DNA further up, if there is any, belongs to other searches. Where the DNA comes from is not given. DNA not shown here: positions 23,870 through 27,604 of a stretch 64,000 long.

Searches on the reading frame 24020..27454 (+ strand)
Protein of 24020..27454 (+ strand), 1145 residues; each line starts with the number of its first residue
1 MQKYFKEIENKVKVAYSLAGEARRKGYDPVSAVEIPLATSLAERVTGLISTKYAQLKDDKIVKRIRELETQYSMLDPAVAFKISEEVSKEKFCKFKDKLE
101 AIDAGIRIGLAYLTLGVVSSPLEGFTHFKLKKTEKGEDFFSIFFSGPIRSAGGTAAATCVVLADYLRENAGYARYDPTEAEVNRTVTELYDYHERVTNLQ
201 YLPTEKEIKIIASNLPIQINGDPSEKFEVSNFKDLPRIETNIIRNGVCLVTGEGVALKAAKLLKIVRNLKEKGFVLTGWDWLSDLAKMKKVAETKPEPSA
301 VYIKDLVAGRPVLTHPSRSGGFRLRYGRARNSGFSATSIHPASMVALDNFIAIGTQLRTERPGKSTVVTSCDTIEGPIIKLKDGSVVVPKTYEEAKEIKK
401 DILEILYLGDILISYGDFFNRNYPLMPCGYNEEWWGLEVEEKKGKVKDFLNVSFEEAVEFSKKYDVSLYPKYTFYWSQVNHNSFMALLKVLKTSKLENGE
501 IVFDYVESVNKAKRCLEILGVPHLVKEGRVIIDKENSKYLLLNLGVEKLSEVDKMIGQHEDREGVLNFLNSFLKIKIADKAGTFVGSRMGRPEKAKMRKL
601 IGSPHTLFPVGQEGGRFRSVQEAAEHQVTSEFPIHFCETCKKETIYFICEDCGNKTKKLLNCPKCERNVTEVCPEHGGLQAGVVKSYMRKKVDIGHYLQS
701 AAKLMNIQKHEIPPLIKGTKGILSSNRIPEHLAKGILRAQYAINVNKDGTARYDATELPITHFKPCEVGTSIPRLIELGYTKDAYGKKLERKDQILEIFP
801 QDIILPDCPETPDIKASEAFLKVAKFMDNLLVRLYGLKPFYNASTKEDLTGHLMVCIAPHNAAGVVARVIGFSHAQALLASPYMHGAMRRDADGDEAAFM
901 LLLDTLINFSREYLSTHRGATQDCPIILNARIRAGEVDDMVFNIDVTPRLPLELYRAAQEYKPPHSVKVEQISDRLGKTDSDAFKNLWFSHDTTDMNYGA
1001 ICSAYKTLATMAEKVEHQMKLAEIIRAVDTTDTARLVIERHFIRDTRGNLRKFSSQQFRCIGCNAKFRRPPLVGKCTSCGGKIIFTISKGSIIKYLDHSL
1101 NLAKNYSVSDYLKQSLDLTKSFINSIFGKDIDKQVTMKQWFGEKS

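Call 34: search_protein_families(library=pfam, proteins=[window:24020-27454:+], max_evalue=0.001)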
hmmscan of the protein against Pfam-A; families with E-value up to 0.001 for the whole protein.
window:24020-27454:+ (1145 aa): 3 families
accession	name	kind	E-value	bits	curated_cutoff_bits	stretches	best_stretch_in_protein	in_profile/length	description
PF24844.1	PolC_DP2_central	-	3e-121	405.3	24.3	1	293-670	5-371/372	DNA polymerase II large subunit DP2, central domain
PF24846.1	PolC_DP2_cat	-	6.2e-104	347.6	24.3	1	715-1014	7-299/299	DNA polymerase II large subunit DP2, catalytic domain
PF03833.19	PolC_DP2_N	-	1.5e-85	287.1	24.3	1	3-287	1-270/271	DNA polymerase II large subunit DP2, N-terminal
